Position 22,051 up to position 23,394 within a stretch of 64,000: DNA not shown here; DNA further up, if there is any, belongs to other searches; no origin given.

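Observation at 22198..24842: Translationally coupled flippase-like and TMTC/PMT-like GT39-TPR pair: candidate periplasmic protein O-glycosylation module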

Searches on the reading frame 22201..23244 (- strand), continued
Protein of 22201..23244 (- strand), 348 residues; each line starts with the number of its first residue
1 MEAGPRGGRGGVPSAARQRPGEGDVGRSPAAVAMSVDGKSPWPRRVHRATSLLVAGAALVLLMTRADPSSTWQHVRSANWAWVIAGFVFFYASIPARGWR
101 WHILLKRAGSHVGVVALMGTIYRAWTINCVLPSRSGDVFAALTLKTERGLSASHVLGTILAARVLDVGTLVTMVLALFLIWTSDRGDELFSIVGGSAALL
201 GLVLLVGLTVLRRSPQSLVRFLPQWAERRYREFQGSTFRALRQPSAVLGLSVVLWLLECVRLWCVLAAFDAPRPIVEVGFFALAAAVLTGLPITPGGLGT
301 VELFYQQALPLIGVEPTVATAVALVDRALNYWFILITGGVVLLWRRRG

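Call 36: search_protein_families(library=ncbifam, proteins=[L008:8935-9705:+, L010:7514-8329:+, L012:8940-9692:+], max_evalue=0.001)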
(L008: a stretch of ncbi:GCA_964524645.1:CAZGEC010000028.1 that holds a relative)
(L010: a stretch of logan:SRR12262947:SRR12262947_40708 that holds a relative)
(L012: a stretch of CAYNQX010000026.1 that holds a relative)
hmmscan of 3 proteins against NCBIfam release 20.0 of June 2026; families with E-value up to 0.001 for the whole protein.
L008:8935-9705:+ (257 aa): 10 families
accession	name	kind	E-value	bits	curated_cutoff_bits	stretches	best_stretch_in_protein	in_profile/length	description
NF058614.1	PPMAGASynPpgS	equivalog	8.6e-20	71.1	370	1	10-212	3-202/226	polyprenyl-phospho-N-acetylgalactosaminyl synthase PpgS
NF041391.1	DPhHxTase_Halo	equivalog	1e-18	67.1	375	1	13-209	1-186/213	dolichyl-phosphate hexose transferase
TIGR04182.1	glyco_TIGR04182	equivalog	4.5e-16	59.1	325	1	10-247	3-225/293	S-layer glycoprotein N-glycosyltransferase AglJ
TIGR04283.1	glyco_like_mftF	equivalog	9.9e-11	41.6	182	1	11-111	3-100/221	TIGR04283 family arsenosugar biosynthesis glycosyltransferase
NF010496.0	PRK13915.1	equivalog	3.2e-08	33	262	1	7-106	31-140/307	glucosyl-3-phosphoglycerate synthase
NF041875.1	EPS_EpsD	equivalog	1.2e-07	31.5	370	1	11-136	3-129/325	exopolysaccharide biosynthesis glycosyltransferase EpsD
NF007986.1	PRK10714.1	equivalog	2.3e-07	30.1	529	1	6-173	5-172/316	undecaprenyl-phosphate 4-deoxy-4-formamido-L-arabinose transferase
TIGR03965.1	mycofact_glyco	equivalog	5.2e-06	25.6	280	1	9-79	76-153/467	mycofactocin biosynthesis glycosyltransferase MftF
TIGR03937.1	PgaC_IcaA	equivalog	2.1e-05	23.7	422.3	1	9-126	47-170/407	poly-beta-1,6-N-acetyl-D-glucosamine synthase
NF007482.0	PRK10073.1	equivalog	7.5e-05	21.9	423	1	8-53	7-54/334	glycosyltransferase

L010:7514-8329:+ (272 aa): 11 families
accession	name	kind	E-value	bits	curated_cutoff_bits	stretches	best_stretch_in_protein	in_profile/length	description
NF058614.1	PPMAGASynPpgS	equivalog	1.7e-19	70.2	370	1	6-211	2-204/226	polyprenyl-phospho-N-acetylgalactosaminyl synthase PpgS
NF041391.1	DPhHxTase_Halo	equivalog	1.6e-17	63.2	375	1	10-202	1-182/213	dolichyl-phosphate hexose transferase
TIGR04182.1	glyco_TIGR04182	equivalog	6e-16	58.7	325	1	5-213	1-200/293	S-layer glycoprotein N-glycosyltransferase AglJ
TIGR04283.1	glyco_like_mftF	equivalog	3.1e-09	36.7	182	1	8-106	3-98/221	TIGR04283 family arsenosugar biosynthesis glycosyltransferase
NF010496.0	PRK13915.1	equivalog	5.8e-09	35.5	262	1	3-112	30-150/307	glucosyl-3-phosphoglycerate synthase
NF007986.1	PRK10714.1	equivalog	5.7e-07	28.8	529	1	4-170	6-172/316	undecaprenyl-phosphate 4-deoxy-4-formamido-L-arabinose transferase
TIGR03965.1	mycofact_glyco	equivalog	2.3e-05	23.4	280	1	4-112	74-186/467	mycofactocin biosynthesis glycosyltransferase MftF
NF047683.1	TeichurnBiosyTuaG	equivalog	3.4e-05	23.6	400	1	3-51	5-55/252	teichuronic acid biosynthesis protein TuaG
NF041875.1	EPS_EpsD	equivalog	4.5e-05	23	370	1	8-132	3-128/325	exopolysaccharide biosynthesis glycosyltransferase EpsD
TIGR03937.1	PgaC_IcaA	equivalog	9.9e-05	21.4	422.3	1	4-127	45-173/407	poly-beta-1,6-N-acetyl-D-glucosamine synthase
NF041865.1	EpsU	equivalog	0.00027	20.1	700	1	3-107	38-149/394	exopolysaccharide biosynthesis GT2 family glycosyltransferase EpsU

L012:8940-9692:+ (251 aa): 15 families
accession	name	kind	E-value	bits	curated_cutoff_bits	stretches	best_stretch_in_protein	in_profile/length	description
NF041391.1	DPhHxTase_Halo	equivalog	2.3e-20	72.5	375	1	10-202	1-182/213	dolichyl-phosphate hexose transferase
NF058614.1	PPMAGASynPpgS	equivalog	1.5e-18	67.1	370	1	6-210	2-203/226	polyprenyl-phospho-N-acetylgalactosaminyl synthase PpgS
TIGR04182.1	glyco_TIGR04182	equivalog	2.1e-18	66.7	325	1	5-212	1-199/293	S-layer glycoprotein N-glycosyltransferase AglJ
NF010496.0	PRK13915.1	equivalog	3.9e-10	39.3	262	1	4-113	31-151/307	glucosyl-3-phosphoglycerate synthase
TIGR04283.1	glyco_like_mftF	equivalog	1.1e-09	38.2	182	1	8-107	3-100/221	TIGR04283 family arsenosugar biosynthesis glycosyltransferase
NF007986.1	PRK10714.1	equivalog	1.8e-08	33.8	529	1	4-170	6-172/316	undecaprenyl-phosphate 4-deoxy-4-formamido-L-arabinose transferase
NF041875.1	EPS_EpsD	equivalog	1e-06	28.4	370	1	8-137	3-133/325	exopolysaccharide biosynthesis glycosyltransferase EpsD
TIGR03965.1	mycofact_glyco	equivalog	1.7e-06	27.2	280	1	3-110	73-184/467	mycofactocin biosynthesis glycosyltransferase MftF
TIGR03937.1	PgaC_IcaA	equivalog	1.3e-05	24.4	422.3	1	4-123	45-170/407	poly-beta-1,6-N-acetyl-D-glucosamine synthase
NF047683.1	TeichurnBiosyTuaG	equivalog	2.3e-05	24.2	400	1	3-50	5-54/252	teichuronic acid biosynthesis protein TuaG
NF041865.1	EpsU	equivalog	8e-05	21.8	700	1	3-106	38-148/394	exopolysaccharide biosynthesis GT2 family glycosyltransferase EpsU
TIGR01556.1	rhamnosyltran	subfamily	0.00011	21.6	200.55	1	13-121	3-115/281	rhamnosyltransferase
NF007482.0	PRK10073.1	equivalog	0.00039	19.5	423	1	3-51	5-55/334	glycosyltransferase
NF047588.1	GlcsyltransPgfSStrep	equivalog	0.00043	19.6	500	1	5-170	2-167/308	glycosyltransferase PgfS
NF053739.1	GlytfEpsEBac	equivalog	0.00076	18.5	450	0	5-70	2-75/265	glycosyltransferase EpsE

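Call 55: search_protein_families(library=pfam, proteins=[L014:2483-4069:+, L014:4076-5503:+, L014:5503-6441:+, L014:6416-7906:+, L014:8882-10096:+, L014:10116-11294:+, L018:7166-7900:+, L036:7168-7905:+, L040:7122-7856:+, L028:3091-3942:+], max_evalue=0.001)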
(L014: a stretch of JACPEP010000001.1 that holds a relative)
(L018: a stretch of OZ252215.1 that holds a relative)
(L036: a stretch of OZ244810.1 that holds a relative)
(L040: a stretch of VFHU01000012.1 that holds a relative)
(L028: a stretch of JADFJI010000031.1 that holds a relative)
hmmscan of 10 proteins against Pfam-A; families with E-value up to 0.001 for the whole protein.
L014:2483-4069:+ (529 aa): 2 families
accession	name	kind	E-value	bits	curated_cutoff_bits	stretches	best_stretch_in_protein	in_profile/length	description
PF13231.12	PMT_2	-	3.5e-13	50.5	26.1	1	80-201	12-132/160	Dolichyl-phosphate-mannose-protein mannosyltransferase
PF02366.24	PMT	-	0.00043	20.3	22.7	1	69-199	62-197/245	Dolichyl-phosphate-mannose-protein mannosyltransferase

L014:4076-5503:+ (476 aa): 1 family
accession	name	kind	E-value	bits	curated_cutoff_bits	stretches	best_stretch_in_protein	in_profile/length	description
PF04932.20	Wzy_C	-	2.1e-19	70.2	31.7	1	265-391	6-147/149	O-Antigen ligase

L014:5503-6441:+ (313 aa): 7 families
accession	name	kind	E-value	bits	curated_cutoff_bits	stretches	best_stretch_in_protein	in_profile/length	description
PF01370.27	Epimerase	-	2.1e-52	178.4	20.9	1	3-241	1-240/240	NAD dependent epimerase/dehydratase family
PF16363.11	GDP_Man_Dehyd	-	6.7e-48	164.3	27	1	4-304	1-332/332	GDP-mannose 4,6 dehydratase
PF01073.25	3Beta_HSD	-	5.1e-11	42.6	22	1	4-227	1-228/280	3-beta hydroxysteroid dehydrogenase/isomerase family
PF04321.23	RmlD_sub_bind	-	3.3e-10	40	27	1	1-268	1-240/287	RmlD substrate binding domain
PF02719.21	Polysacc_synt_2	-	4.8e-08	33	20.2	0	140-261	132-249/293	Polysaccharide biosynthesis protein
PF07993.18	NAD_binding_4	-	8e-06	25.6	20.1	0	67-174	90-205/258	Male sterility protein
PF00106.31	adh_short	-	0.00079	19.4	26.6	0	3-60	3-61/195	short chain dehydrogenase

L014:6416-7906:+ (497 aa): 1 family
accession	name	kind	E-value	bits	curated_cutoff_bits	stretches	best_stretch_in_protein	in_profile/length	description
PF04932.20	Wzy_C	-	7.6e-24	84.6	31.7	1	263-419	2-149/149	O-Antigen ligase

L014:8882-10096:+ (405 aa): 7 families
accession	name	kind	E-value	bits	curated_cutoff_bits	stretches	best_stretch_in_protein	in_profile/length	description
PF00534.26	Glycos_transf_1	-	1.9e-40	138.6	26.4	1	223-380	13-171/172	Glycosyl transferases group 1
PF13692.12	Glyco_trans_1_4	-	4.8e-34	118.1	27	1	226-366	2-141/142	Glycosyl transferases group 1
PF20706.3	GT4-conflict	-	3.1e-13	49.9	26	1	204-393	176-384/385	Family 4 Glycosyltransferase in conflict systems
PF13524.12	Glyco_trans_1_2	-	1.6e-09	38.3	25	1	249-395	8-143/144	Glycosyl transferase-like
PF13439.12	Glyco_transf_4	-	1.7e-09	38.4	28.5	1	47-201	3-166/170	Glycosyltransferase Family 4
PF13579.12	Glyco_trans_4_4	-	1.9e-06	28.8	29.7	1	47-200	2-158/158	Glycosyl transferase 4-like domain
PF00982.27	Glyco_transf_20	-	0.00079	18.7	32.5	0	293-382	361-455/473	Glycosyltransferase family 20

L014:10116-11294:+ (393 aa): 6 families
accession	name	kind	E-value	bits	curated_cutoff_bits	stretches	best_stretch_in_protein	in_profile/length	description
PF00534.26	Glycos_transf_1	-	3.5e-36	124.8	26.4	1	201-356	13-169/172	Glycosyl transferases group 1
PF13692.12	Glyco_trans_1_4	-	3e-30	105.8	27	1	205-345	3-142/142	Glycosyl transferases group 1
PF13439.12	Glyco_transf_4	-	2.6e-15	57.3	28.5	1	16-179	3-166/170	Glycosyltransferase Family 4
PF20706.3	GT4-conflict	-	1e-09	38.3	26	1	200-337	194-334/385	Family 4 Glycosyltransferase in conflict systems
PF13579.12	Glyco_trans_4_4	-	7.2e-09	36.6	29.7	1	15-178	1-158/158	Glycosyl transferase 4-like domain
PF13524.12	Glyco_trans_1_2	-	8e-09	36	25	1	231-371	14-141/144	Glycosyl transferase-like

L018:7166-7900:+ (245 aa): 2 families
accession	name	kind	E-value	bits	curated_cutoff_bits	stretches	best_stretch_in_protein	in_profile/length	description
PF02527.21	GidB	-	8.3e-42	143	27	1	26-209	1-177/184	rRNA small subunit methyltransferase G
PF13847.12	Methyltransf_31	-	6.9e-06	26.3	27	1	77-163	4-85/145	Methyltransferase domain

L036:7168-7905:+ (246 aa): 1 family
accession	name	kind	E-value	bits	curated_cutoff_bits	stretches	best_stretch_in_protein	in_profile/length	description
PF02527.21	GidB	-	5.7e-42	143.6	27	1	20-192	2-167/184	rRNA small subunit methyltransferase G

L040:7122-7856:+ (245 aa): 1 family
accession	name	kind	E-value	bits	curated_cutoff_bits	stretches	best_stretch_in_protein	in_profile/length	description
PF02527.21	GidB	-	1.2e-38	132.7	27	1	27-210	1-178/184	rRNA small subunit methyltransferase G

L028:3091-3942:+ (284 aa): 3 families
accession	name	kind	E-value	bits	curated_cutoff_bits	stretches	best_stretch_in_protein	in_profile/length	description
PF02527.21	GidB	-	1.2e-43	149.1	27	1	66-240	1-168/184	rRNA small subunit methyltransferase G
PF13847.12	Methyltransf_31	-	4.8e-05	23.5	27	1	118-207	5-98/145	Methyltransferase domain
PF13649.12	Methyltransf_25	-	0.0005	21.1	27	0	120-195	1-73/97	Methyltransferase domain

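Call 57: find_encoding_contigs(protein=P0127, flank=8000, max_places=2)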
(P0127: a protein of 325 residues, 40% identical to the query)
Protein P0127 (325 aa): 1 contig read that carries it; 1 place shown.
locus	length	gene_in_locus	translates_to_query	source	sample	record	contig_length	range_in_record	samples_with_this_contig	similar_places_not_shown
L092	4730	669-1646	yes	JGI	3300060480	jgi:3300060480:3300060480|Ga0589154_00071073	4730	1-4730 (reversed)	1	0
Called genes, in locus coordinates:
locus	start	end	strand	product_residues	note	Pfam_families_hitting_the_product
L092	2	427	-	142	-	?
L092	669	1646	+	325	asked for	PF03706:LPG_synthase_TM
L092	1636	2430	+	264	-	PF00535:Glycos_transf_2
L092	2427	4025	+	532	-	-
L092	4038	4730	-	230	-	?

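Call 58: find_encoding_contigs(protein=P0129, flank=8000, max_places=2)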
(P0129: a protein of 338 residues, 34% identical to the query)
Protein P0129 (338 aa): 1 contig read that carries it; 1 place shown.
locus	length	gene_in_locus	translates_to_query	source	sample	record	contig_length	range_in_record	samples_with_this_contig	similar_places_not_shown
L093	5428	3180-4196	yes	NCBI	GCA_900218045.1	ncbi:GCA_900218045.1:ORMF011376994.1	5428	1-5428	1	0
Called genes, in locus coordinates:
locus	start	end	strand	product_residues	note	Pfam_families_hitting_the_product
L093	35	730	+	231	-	PF04932:Wzy_C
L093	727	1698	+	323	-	PF01073:3Beta_HSD (weak), PF01370:Epimerase, PF02719:Polysacc_synt_2 (faint), PF04321:RmlD_sub_bind, PF07993:NAD_binding_4 (faint), PF16363:GDP_Man_Dehyd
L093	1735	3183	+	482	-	PF04932:Wzy_C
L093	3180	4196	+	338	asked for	PF03706:LPG_synthase_TM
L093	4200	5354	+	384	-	PF13439:Glyco_transf_4, PF13579:Glyco_trans_4_4, PF00534:Glycos_transf_1, PF00982:Glyco_transf_20 (faint), PF13692:Glyco_trans_1_4, PF20706:GT4-conflict, PF13524:Glyco_trans_1_2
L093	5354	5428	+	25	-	?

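Call 59: find_encoding_contigs(protein=P0131, flank=8000, max_places=2)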
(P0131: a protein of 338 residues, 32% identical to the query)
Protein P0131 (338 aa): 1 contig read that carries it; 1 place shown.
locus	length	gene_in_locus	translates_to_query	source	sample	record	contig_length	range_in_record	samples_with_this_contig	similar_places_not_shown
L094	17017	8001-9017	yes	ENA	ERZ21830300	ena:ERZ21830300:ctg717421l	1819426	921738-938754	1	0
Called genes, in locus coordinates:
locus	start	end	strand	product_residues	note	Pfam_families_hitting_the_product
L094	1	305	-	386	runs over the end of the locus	PF08442:ATP-grasp_2, PF13549:ATP-grasp_5, PF24948:Citrate_synth_N, PF00549:Ligase_CoA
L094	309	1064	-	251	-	PF12730:ABC2_membrane_4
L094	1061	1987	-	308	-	PF13476:AAA_23 (weak), PF00005:ABC_tran, PF13304:AAA_21 (weak)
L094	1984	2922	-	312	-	PF12679:ABC2_membrane_2, PF13346:ABC2_membrane_5 (weak)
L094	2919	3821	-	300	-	PF00005:ABC_tran, PF13304:AAA_21 (faint)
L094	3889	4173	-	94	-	-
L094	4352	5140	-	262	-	PF00378:ECH_1, PF16113:ECH_2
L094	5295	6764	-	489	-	PF02550:AcetylCoA_hydro, PF13336:AcetylCoA_hyd_C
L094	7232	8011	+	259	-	PF02527:GidB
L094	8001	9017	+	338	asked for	PF03706:LPG_synthase_TM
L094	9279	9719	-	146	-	-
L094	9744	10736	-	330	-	PF01012:ETF, PF00766:ETF_alpha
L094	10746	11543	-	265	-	PF01012:ETF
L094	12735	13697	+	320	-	PF02219:MTHFR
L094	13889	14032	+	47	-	PF06397:Desulfoferrod_N (weak)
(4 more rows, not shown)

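Call 60: find_related_loci(query=A4, collection=metagenome_contigs, flank=8000)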
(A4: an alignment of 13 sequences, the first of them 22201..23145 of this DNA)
Query A4 (315 aa) in metagenome_contigs; peptide patterns used: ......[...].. (x = any residue, [..] = any of these).
600 stretches matched a pattern (row limit reached: there are more); 357 encode a relative of the query (tblastn E <= 1e-3); the best 80 are kept; 80 distinct loci.
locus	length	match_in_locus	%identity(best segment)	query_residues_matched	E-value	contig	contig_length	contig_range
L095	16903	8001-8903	46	13-313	1e-67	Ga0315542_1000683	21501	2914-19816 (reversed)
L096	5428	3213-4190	34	2-314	2e-42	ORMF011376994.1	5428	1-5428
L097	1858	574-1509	32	18-314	2e-38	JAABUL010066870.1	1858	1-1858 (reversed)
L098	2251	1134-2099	31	11-314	5e-38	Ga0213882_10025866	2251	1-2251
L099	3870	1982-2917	32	12-314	6e-37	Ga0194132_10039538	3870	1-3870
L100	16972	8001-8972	30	4-314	3e-36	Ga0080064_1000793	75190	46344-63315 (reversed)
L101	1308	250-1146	32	24-313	7e-37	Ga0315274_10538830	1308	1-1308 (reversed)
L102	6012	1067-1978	32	18-314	8e-35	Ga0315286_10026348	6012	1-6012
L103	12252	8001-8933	34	18-305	2e-34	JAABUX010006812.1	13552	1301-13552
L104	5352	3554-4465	30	18-313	6e-32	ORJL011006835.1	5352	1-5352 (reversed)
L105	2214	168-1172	31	1-313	3e-32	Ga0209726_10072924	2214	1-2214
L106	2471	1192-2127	33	12-309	5e-31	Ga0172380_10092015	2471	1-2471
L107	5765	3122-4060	30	11-307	5e-31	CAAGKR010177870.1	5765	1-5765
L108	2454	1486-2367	32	18-305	9e-31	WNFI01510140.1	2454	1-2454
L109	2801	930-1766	31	40-307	5e-29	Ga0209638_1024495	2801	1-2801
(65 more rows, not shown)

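Call 76: predict_structure(alignment_id=A4)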
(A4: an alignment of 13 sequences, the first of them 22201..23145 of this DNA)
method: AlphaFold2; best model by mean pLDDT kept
length: 315 residues; sequences in the alignment: 13
mean_pLDDT: 84.4   pTM: 0.80
mean pLDDT of the five models: 84.4, 83.9, 83.0, 82.9, 82.3
residues with pLDDT >= 90: 134; 70-90: 147; 50-70: 27; < 50: 7
segments of 3 or more residues with pLDDT < 50: 1-6
pLDDT, mean of each block of 10 residues (from residue 1): 49 74 76 85 94 92 93 93 91 77 88 93 92 89 77 69 84 88 81 90 90 91 94 96 90 76 75 90 93 86 73 62
secondary structure, 60 per line:
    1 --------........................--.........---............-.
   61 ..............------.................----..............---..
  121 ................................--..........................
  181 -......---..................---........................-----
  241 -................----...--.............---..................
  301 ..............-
elements in order: H9-32 H35-43 H47-58 H60-74 H81-97 H102-115 H119-152 H155-180 H182-187 H191-208 H212-235 H242-257 H267-279 H283-314
